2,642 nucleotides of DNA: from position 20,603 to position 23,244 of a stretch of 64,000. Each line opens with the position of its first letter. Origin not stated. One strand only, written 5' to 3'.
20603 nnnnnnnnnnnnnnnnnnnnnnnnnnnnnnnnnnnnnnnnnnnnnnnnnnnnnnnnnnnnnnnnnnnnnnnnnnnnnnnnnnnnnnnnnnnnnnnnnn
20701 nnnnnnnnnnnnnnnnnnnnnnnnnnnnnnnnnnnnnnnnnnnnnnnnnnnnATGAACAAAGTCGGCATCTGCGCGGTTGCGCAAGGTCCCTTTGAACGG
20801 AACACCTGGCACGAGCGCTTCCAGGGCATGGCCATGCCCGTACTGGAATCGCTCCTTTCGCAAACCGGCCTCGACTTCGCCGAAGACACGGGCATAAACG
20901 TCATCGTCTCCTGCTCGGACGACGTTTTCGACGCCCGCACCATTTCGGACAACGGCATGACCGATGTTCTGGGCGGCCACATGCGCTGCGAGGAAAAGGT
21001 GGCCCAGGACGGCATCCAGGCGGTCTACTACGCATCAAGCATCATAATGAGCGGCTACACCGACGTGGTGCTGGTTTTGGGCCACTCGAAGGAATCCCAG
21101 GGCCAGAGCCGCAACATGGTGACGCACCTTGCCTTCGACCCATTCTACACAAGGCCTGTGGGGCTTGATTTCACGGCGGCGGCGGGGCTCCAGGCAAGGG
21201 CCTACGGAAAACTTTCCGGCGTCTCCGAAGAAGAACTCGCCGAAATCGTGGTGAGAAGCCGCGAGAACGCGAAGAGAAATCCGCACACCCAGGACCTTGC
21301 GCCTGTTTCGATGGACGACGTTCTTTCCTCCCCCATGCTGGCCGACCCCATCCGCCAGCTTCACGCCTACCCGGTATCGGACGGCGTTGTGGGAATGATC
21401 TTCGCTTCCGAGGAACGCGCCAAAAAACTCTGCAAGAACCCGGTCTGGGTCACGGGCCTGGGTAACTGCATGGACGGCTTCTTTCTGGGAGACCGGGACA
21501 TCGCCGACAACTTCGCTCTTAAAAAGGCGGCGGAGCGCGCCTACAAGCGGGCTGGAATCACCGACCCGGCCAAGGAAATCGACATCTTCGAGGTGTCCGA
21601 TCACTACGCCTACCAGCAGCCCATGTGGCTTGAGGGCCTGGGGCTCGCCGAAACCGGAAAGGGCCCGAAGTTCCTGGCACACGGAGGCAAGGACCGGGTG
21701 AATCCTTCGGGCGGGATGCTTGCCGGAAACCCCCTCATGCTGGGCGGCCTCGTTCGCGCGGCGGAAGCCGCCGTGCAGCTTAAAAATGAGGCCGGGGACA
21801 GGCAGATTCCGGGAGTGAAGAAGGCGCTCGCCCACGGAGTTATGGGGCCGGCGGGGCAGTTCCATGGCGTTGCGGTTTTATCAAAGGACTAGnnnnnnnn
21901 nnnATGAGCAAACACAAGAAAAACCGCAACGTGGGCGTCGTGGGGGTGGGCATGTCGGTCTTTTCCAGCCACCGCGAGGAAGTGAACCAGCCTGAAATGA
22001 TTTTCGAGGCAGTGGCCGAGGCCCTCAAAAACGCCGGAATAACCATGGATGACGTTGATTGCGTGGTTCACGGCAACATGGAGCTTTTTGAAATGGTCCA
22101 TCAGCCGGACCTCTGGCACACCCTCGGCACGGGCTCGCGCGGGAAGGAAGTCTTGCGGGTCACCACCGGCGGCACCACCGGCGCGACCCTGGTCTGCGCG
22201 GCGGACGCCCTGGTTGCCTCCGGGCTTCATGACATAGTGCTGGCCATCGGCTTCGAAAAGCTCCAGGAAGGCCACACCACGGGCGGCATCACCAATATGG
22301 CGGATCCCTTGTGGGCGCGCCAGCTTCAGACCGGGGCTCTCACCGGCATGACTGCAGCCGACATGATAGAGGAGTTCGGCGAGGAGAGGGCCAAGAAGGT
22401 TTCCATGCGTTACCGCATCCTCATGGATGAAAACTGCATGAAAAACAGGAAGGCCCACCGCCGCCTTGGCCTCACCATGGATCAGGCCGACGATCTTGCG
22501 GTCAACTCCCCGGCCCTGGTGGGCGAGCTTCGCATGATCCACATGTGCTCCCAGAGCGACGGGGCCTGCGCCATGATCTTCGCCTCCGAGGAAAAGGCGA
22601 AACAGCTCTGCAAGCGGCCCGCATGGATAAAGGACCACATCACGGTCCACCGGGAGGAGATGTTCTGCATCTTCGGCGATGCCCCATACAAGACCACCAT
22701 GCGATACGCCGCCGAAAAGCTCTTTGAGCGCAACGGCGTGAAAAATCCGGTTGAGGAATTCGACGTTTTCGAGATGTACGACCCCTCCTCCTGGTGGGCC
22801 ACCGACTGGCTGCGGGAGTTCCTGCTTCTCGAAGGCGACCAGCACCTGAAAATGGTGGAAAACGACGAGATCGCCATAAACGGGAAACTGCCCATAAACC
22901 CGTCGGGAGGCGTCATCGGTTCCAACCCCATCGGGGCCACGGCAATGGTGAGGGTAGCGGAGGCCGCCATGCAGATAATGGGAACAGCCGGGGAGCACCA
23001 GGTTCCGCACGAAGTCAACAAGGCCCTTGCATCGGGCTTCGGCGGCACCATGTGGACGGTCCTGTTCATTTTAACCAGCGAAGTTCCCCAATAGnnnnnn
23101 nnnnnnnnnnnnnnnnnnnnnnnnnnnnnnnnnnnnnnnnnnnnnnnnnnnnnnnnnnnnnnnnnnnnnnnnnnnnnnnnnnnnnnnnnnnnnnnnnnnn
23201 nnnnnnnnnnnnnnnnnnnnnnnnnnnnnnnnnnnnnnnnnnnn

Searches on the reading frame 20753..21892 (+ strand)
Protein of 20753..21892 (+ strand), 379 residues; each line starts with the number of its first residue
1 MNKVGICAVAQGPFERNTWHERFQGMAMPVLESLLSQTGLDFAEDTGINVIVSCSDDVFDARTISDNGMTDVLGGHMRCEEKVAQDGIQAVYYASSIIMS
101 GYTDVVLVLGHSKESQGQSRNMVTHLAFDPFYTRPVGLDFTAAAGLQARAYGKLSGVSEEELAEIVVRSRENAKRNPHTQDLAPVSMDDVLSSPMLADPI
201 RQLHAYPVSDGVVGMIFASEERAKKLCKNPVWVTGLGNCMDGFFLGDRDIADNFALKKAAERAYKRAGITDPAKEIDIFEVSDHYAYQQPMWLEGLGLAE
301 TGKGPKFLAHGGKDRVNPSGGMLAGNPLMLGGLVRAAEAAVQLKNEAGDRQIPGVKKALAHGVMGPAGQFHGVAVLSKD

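Call 6: search_protein_families(library=pfam, proteins=[window:20753-21892:+], max_evalue=0.001)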
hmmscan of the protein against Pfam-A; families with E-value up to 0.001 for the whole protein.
window:20753-21892:+ (379 aa): 2 families
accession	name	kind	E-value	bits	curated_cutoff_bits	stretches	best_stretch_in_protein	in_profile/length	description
PF22691.2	Thiolase_C_1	-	2.7e-24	86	28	1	248-377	13-143/144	Thiolase C-terminal domain-like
PF00108.29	Thiolase_N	-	4.5e-07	29.9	26.4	1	81-203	82-229/260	Thiolase, N-terminal domain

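Call 16: search_solved_structures(query=window:20753-21892:+, max_evalue=0.001, show_alignments=2)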
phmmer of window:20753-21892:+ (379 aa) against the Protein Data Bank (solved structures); distinct sequences matched with E-value up to 0.001: 16.
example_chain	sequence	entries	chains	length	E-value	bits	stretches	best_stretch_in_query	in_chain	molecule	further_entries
7yvy_A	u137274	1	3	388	4.4e-36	128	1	19-367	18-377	Acetyl-CoA acetyltransferase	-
4yzo_A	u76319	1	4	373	6.3e-30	107.8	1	84-365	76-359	Putative acyl-CoA acyltransferase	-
7pxp_C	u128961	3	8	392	2.8e-26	95.8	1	85-371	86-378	Benzoylsuccinyl-CoA thiolase subunit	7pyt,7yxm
4u4e_A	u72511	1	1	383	1.8e-24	89.8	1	93-376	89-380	Thiolase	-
6hsj_A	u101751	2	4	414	4.3e-24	88.6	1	86-363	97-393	SCP2-thiolase (type-1)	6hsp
6hrv_A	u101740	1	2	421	4.6e-24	88.5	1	86-363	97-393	SCP2-thiolase (type-1)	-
6esq_A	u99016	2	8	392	3.7e-23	85.5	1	84-356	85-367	acetoacetyl-CoA thiolase | Acetyl-CoA acetyltransferase thiolase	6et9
9myr_A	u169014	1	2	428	8.9e-18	67.8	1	146-365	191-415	Nonspecific lipid-transfer protein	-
3zbk_A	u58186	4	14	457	6.2e-11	45.3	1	77-352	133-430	3-KETOACYL-COA THIOLASE-LIKE PROTEIN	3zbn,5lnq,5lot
3zbg_A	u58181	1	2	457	9.8e-11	44.6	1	77-352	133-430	3-KETOACYL-COA THIOLASE-LIKE PROTEIN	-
3zbl_A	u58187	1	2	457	1.2e-10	44.4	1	77-352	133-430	3-KETOACYL-COA THIOLASE-LIKE PROTEIN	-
4bia_A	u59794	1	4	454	3.3e-09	39.6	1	78-357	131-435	3-KETOACYL-COA THIOLASE, PUTATIVE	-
4bi9_A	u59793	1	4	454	4.3e-09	39.2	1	78-357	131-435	3-KETOACYL-COA THIOLASE, PUTATIVE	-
6ok1_A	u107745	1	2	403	5.4e-08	35.6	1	132-324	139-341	Lipid-transfer protein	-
5ab4_A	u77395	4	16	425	1.4e-07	34.2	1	149-375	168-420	SCP2-THIOLASE LIKE PROTEIN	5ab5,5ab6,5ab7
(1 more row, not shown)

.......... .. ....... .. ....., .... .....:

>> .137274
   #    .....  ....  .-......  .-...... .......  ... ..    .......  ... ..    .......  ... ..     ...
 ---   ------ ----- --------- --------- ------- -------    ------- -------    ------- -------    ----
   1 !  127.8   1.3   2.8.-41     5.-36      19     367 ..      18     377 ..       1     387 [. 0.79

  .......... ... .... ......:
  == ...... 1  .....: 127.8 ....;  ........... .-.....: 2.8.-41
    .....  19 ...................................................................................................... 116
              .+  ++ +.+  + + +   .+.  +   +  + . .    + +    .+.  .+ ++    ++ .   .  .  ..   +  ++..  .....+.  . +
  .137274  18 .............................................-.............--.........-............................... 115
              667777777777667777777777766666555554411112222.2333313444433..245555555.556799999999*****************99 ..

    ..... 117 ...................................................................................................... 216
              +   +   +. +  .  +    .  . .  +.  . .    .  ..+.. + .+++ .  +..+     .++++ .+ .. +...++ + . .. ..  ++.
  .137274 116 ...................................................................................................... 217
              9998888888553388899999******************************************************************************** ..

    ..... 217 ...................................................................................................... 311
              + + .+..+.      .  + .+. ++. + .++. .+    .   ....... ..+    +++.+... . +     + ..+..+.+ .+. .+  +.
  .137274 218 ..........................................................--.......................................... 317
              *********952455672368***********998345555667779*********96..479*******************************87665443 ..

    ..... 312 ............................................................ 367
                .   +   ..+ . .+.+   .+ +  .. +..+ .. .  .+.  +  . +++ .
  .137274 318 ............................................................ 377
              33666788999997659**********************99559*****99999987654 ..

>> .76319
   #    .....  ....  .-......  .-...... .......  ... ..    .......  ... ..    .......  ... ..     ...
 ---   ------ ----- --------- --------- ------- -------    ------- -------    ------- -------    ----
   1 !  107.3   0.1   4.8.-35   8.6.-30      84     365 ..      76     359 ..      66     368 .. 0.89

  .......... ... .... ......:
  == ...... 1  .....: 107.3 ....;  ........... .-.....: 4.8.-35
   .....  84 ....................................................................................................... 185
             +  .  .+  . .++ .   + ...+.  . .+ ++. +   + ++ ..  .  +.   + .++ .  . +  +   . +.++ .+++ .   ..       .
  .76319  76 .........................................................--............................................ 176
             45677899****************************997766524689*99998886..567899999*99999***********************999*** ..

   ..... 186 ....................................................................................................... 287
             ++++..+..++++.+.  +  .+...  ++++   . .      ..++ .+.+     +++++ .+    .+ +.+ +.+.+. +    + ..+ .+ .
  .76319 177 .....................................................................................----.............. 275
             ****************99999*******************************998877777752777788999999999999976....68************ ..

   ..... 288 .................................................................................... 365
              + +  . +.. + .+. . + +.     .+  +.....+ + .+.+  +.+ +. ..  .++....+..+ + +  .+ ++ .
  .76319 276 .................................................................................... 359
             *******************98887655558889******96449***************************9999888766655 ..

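Call 28: search_protein_families(library=ncbifam, proteins=[window:20753-21892:+], max_evalue=0.00001)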
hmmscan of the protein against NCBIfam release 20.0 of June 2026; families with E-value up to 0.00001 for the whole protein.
window:20753-21892:+ (379 aa): 20 families
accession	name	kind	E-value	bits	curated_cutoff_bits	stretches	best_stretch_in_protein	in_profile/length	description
NF004722.0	PRK06066.1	equivalog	1.2e-66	225.3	516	1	1-377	3-384/385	thiolase domain-containing protein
NF006180.0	PRK08313.1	subfamily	2.4e-61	207.7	514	1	49-378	49-384/389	thiolase domain-containing protein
NF005924.0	PRK07937.1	subfamily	5.8e-57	193.7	419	1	1-377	2-350/353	lipid-transfer protein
NF004720.0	PRK06064.1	subfamily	1.3e-53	182.2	420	1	1-378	1-387/389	thiolase domain-containing protein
NF004721.0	PRK06065.1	equivalog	4.6e-52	177.2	455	1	19-365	26-377/393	thiolase domain-containing protein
NF053570.1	AcCoTHIOL_METTL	equivalog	2e-40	138.9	600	1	87-378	88-383/385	acetyl-CoA acetyltransferase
NF004982.0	PRK06365.1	equivalog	6.6e-38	130.9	695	2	6-251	20-268/430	thiolase domain-containing protein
NF009228.0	PRK12578.1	subfamily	2.2e-37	128.6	485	1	75-377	76-386/387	thiolase domain-containing protein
NF006102.0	PRK08256.1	subfamily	1.5e-36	126.3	436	1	2-363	3-379/394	lipid-transfer protein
NF004811.0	PRK06158.1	subfamily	1.7e-36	126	421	1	88-365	89-368/384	acetyl-CoA acetyltransferase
NF004810.0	PRK06157.1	equivalog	5.3e-35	121.3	403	1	84-378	88-397/400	acetyl-CoA acetyltransferase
NF006010.0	PRK08142.1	subfamily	1.5e-32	112.9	462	1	62-375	57-382/388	thiolase domain-containing protein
NF004715.0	PRK06059.1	equivalog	1.9e-31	109.4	424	2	84-226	85-229/399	lipid-transfer protein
NF005704.0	PRK07516.1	subfamily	1.1e-28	100.4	412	1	77-367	79-376/389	thiolase domain-containing protein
NF053628.1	BnzsclthlBbsBGT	equivalog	1.8e-27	96.2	750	1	81-363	81-368/389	benzoylsuccinyl-CoA thiolase subunit BbsB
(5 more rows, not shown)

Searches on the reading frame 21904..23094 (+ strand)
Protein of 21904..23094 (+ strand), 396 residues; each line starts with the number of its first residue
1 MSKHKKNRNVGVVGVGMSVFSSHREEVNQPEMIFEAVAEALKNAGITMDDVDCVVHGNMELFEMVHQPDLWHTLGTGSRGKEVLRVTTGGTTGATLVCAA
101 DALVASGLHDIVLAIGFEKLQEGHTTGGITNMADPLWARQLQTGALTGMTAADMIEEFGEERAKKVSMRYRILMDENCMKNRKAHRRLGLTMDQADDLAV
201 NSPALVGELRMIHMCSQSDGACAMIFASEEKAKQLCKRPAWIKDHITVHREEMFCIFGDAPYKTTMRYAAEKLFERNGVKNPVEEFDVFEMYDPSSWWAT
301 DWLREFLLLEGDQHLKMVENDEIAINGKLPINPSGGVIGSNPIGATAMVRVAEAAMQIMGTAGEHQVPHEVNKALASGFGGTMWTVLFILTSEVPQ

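Call 6: search_protein_families(library=pfam, proteins=[window:21904-23094:+], max_evalue=0.001)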
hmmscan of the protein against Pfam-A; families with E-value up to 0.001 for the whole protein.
window:21904-23094:+ (396 aa): 2 families
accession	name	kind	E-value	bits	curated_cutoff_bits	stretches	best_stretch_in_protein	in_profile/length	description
PF22691.2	Thiolase_C_1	-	2e-21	76.7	28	1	263-385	17-136/144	Thiolase C-terminal domain-like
PF00108.29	Thiolase_N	-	6.1e-07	29.5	26.4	1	12-153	3-144/260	Thiolase, N-terminal domain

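Call 17: search_solved_structures(query=window:21904-23094:+, max_evalue=0.001, show_alignments=2)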
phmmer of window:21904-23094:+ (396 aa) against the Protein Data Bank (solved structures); distinct sequences matched with E-value up to 0.001: 17.
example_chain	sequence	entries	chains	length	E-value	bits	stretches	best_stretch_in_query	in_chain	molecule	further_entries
6hsj_A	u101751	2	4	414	5.6e-27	97.9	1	9-387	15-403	SCP2-thiolase (type-1)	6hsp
6hrv_A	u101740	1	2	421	5.9e-27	97.9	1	9-387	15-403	SCP2-thiolase (type-1)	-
7yvy_A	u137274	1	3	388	3.3e-23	85.5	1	10-384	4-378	Acetyl-CoA acetyltransferase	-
6esq_A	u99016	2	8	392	5.8e-21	78.1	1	8-392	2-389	acetoacetyl-CoA thiolase | Acetyl-CoA acetyltransferase thiolase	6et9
4yzo_A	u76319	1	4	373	3.5e-19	72.3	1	11-386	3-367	Putative acyl-CoA acyltransferase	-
7pxp_C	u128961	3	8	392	4.9e-14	55.3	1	6-381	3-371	Benzoylsuccinyl-CoA thiolase subunit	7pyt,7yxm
4bia_A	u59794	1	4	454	1.3e-10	44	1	26-385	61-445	3-KETOACYL-COA THIOLASE, PUTATIVE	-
4bi9_A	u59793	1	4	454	2.4e-10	43.2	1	26-385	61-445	3-KETOACYL-COA THIOLASE, PUTATIVE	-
3zbl_A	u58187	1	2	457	7.8e-10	41.5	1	81-368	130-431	3-KETOACYL-COA THIOLASE-LIKE PROTEIN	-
3zbk_A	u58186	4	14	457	8e-10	41.5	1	81-368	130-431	3-KETOACYL-COA THIOLASE-LIKE PROTEIN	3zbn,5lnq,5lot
3zbg_A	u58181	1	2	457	1.8e-09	40.3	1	81-368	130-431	3-KETOACYL-COA THIOLASE-LIKE PROTEIN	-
6ok1_A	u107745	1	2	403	2.4e-09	39.9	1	11-378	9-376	Lipid-transfer protein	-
9myr_A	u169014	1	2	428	3.9e-08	35.9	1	127-383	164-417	Nonspecific lipid-transfer protein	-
4u4e_A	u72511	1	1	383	7.1e-07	31.8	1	34-383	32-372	Thiolase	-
9skm_I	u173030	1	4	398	4.1e-05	26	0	271-382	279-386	2,4-diacetylphloroglucinol biosynthesis protein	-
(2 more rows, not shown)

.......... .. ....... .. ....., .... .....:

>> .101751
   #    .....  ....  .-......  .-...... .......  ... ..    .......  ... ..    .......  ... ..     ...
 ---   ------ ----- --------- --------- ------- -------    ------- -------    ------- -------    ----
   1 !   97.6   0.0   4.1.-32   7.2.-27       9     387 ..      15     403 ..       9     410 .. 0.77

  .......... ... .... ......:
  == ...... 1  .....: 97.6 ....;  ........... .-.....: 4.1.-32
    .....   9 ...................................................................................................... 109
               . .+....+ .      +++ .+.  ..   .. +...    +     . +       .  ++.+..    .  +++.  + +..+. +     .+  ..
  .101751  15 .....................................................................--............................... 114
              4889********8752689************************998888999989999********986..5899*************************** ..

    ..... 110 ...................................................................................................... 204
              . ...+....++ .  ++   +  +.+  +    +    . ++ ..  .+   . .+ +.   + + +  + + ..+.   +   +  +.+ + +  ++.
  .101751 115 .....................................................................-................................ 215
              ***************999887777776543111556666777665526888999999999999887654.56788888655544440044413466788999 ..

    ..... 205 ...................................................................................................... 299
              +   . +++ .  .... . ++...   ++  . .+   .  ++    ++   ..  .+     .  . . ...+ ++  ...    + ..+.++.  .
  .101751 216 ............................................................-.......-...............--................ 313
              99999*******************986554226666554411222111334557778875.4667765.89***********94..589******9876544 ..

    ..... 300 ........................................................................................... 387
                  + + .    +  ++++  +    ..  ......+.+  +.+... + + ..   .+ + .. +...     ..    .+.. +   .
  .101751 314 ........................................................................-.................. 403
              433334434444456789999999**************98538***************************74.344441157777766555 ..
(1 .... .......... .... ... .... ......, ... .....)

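Call 28: search_protein_families(library=ncbifam, proteins=[window:21904-23094:+], max_evalue=0.00001)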
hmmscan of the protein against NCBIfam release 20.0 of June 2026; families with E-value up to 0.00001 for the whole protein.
window:21904-23094:+ (396 aa): 18 families
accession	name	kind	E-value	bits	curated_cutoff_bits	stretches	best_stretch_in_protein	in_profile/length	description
NF006180.0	PRK08313.1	subfamily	1.1e-79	268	514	1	7-393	3-385/389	thiolase domain-containing protein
NF004721.0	PRK06065.1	equivalog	1.7e-50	172.1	455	1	4-385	6-385/393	thiolase domain-containing protein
NF004720.0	PRK06064.1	subfamily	6.1e-47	160.2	420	1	8-388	2-382/389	thiolase domain-containing protein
NF004810.0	PRK06157.1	equivalog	8.1e-41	140.5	403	1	7-382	6-384/400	acetyl-CoA acetyltransferase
NF006102.0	PRK08256.1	subfamily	8.3e-36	123.9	436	1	8-382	3-384/394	lipid-transfer protein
NF009228.0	PRK12578.1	subfamily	2e-35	122.1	485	1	7-383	2-377/387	thiolase domain-containing protein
NF053570.1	AcCoTHIOL_METTL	equivalog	2.9e-33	115.3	600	1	8-388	2-378/385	acetyl-CoA acetyltransferase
NF004982.0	PRK06365.1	equivalog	3.4e-33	115.3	695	2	4-244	12-252/430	thiolase domain-containing protein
NF004722.0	PRK06066.1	equivalog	4.2e-33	114.9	516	1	8-378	4-369/385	thiolase domain-containing protein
NF004715.0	PRK06059.1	equivalog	4.5e-33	114.8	424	1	7-369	3-377/399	lipid-transfer protein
NF005704.0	PRK07516.1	subfamily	5.1e-28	98.1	412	1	9-371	3-366/389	thiolase domain-containing protein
NF004936.0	PRK06289.1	equivalog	4.2e-27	95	375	1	12-390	7-401/405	acetyl-CoA acetyltransferase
NF004811.0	PRK06158.1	subfamily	1.2e-25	90.3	421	1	6-384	6-371/384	acetyl-CoA acetyltransferase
NF005892.0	PRK07855.1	subfamily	1.3e-25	90.1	469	1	9-375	7-374/390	lipid-transfer protein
NF005924.0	PRK07937.1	subfamily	5.4e-19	68.8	419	1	105-370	99-335/353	lipid-transfer protein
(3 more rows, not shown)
